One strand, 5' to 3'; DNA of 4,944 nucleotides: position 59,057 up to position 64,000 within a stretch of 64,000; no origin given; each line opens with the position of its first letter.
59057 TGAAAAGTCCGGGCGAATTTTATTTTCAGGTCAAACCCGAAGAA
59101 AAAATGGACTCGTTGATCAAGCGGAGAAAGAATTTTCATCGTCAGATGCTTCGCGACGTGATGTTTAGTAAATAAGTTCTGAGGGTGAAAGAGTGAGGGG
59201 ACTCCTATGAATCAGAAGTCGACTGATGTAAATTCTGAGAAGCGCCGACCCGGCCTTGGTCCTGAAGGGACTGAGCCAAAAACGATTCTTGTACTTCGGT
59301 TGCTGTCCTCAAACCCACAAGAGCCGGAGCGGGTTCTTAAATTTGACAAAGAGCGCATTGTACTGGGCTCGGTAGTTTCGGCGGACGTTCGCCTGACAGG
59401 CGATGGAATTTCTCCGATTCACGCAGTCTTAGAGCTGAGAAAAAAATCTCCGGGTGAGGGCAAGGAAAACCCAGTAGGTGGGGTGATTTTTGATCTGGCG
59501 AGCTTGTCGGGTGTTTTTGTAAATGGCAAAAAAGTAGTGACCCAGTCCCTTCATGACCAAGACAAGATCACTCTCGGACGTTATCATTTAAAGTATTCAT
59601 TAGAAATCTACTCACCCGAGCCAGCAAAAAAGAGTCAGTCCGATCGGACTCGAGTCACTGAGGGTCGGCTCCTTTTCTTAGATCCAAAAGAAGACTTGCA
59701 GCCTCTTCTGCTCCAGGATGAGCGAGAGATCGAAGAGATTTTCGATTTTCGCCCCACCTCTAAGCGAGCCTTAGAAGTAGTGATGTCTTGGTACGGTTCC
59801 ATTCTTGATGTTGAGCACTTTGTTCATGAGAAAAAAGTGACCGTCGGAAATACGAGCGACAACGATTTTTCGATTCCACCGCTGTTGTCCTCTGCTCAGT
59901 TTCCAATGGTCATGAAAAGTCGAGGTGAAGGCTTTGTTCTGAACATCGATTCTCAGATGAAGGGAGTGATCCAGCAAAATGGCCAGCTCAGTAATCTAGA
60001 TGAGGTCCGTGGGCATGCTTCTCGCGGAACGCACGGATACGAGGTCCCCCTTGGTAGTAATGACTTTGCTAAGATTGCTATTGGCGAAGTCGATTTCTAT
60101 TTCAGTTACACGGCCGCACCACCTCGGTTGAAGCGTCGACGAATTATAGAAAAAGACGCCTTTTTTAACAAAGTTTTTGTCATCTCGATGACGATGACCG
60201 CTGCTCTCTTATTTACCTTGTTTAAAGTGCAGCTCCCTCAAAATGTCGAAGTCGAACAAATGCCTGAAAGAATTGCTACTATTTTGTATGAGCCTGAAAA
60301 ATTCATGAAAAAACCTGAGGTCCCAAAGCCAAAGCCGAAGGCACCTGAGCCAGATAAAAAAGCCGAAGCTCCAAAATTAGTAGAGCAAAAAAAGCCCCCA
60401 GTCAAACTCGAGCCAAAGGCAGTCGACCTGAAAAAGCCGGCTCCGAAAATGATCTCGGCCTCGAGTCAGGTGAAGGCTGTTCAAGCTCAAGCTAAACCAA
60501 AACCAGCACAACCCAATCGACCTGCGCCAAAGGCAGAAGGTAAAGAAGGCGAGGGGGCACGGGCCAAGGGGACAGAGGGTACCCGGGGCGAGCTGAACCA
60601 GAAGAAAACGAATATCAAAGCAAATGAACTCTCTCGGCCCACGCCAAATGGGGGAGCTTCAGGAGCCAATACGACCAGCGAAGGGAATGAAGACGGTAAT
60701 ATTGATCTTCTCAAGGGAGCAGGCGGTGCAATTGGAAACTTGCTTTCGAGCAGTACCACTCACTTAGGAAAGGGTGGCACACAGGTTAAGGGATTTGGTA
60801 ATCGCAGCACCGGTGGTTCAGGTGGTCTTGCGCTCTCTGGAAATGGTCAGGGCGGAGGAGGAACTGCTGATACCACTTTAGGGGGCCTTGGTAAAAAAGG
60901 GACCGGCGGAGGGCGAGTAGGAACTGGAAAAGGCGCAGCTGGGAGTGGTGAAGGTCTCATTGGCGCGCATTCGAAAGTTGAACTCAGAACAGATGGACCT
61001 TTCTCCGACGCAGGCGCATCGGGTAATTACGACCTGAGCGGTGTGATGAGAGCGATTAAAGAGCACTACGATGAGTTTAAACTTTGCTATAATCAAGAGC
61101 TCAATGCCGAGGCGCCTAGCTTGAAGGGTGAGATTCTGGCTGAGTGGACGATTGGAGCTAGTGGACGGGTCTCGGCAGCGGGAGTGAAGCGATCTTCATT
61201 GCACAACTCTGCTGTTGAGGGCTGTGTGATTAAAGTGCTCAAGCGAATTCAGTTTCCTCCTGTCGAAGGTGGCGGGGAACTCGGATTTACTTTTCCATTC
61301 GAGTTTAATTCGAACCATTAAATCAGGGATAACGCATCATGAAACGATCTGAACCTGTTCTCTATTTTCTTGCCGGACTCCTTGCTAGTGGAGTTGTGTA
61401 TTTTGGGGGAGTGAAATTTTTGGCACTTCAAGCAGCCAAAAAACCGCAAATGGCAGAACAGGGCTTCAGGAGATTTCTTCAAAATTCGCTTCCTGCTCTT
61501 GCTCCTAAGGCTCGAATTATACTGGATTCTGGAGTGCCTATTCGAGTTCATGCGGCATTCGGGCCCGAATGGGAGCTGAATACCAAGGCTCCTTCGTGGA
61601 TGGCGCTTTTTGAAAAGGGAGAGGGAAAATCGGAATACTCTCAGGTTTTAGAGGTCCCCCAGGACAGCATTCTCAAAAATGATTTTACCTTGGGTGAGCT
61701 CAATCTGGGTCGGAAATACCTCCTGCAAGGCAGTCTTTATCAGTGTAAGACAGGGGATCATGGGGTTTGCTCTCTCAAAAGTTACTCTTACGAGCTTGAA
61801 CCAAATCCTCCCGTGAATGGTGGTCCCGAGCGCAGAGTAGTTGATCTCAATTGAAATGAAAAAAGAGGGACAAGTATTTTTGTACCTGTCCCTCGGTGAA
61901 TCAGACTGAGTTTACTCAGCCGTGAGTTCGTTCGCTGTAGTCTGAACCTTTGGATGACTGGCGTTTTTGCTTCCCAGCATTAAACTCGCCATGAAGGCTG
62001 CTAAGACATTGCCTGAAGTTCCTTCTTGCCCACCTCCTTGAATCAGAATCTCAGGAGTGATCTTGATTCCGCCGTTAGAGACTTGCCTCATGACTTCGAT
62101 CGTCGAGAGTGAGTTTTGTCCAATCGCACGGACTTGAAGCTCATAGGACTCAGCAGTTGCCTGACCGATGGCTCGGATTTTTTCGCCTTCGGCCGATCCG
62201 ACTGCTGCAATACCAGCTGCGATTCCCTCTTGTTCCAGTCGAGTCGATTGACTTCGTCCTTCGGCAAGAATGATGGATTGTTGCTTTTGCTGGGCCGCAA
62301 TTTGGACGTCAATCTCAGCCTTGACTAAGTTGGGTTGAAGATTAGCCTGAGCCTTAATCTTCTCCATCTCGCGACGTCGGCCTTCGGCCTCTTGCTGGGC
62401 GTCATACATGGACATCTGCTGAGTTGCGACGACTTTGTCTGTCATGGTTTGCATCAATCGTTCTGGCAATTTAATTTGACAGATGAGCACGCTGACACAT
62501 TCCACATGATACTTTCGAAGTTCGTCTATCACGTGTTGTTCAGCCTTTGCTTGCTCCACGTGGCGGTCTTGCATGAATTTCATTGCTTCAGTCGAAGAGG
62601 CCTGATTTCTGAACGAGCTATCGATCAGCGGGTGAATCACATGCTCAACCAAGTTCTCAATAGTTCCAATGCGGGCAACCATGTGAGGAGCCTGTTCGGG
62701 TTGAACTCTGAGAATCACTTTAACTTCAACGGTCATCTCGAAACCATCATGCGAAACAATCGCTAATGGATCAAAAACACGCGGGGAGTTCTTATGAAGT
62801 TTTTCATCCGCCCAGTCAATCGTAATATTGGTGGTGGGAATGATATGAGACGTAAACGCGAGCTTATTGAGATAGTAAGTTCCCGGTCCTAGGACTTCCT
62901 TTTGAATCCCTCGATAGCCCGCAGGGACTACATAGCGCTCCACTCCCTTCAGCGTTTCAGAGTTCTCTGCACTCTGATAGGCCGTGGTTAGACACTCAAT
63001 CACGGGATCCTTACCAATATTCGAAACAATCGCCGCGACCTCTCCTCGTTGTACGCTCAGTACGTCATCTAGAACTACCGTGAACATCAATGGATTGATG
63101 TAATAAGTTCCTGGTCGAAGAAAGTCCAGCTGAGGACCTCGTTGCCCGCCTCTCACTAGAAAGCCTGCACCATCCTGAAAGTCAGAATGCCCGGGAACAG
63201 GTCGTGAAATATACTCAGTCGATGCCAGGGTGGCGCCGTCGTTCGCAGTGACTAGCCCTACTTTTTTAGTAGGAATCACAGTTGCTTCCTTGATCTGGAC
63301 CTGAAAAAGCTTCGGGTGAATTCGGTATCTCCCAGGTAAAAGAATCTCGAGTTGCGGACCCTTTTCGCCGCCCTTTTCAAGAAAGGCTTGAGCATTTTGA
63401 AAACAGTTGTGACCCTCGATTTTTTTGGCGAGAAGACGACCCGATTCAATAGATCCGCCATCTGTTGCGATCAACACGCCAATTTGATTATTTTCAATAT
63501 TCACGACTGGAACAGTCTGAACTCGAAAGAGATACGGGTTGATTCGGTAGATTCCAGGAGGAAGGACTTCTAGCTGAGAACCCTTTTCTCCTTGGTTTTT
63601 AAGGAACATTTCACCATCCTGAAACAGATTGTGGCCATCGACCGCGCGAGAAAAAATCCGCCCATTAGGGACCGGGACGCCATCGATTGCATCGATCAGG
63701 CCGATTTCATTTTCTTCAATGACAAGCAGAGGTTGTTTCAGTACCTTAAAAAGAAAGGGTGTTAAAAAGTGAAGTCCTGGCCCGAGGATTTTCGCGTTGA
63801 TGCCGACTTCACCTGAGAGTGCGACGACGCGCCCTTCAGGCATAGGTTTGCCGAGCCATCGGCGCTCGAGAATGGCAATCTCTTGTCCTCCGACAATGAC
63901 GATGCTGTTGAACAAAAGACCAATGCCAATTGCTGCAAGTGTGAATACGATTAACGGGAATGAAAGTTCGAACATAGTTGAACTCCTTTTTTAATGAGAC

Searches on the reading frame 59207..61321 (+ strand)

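Call 79: search_protein_families(library=pfam, proteins=[window:59207-61321:+], max_evalue=0.0001)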
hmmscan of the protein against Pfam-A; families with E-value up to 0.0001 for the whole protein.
window:59207-61321:+ (704 aa): 1 family
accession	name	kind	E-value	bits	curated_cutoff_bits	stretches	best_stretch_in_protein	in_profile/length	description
PF00498.31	FHA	-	1.5e-08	35.4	20.7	1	52-124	2-67/67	FHA domain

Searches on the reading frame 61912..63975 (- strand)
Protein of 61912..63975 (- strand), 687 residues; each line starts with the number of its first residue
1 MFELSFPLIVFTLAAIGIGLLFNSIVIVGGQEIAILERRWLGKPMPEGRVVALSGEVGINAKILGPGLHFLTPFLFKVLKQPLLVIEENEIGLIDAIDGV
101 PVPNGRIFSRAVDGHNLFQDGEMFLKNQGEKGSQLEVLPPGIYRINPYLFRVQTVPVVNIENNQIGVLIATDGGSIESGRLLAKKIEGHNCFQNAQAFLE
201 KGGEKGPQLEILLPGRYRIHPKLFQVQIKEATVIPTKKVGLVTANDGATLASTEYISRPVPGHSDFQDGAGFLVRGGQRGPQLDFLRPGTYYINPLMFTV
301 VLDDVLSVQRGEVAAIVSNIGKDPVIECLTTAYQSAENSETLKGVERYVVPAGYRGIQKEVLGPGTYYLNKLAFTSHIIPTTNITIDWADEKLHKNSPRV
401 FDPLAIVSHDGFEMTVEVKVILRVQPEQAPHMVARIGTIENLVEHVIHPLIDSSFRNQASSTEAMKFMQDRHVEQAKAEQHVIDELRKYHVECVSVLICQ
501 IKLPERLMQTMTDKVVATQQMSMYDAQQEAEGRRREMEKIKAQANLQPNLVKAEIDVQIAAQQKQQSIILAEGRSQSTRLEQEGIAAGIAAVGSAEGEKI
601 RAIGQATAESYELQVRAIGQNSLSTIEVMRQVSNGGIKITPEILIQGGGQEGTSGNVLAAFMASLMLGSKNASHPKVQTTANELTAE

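Call 79: search_protein_families(library=pfam, proteins=[window:61912-63975:-], max_evalue=0.0001)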
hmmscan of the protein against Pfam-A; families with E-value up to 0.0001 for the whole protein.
window:61912-63975:- (687 aa): 1 family
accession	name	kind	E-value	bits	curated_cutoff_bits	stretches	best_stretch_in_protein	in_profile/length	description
PF01145.31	Band_7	-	1.6e-21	77.6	23.6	1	350-530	3-172/176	SPFH domain / Band 7 family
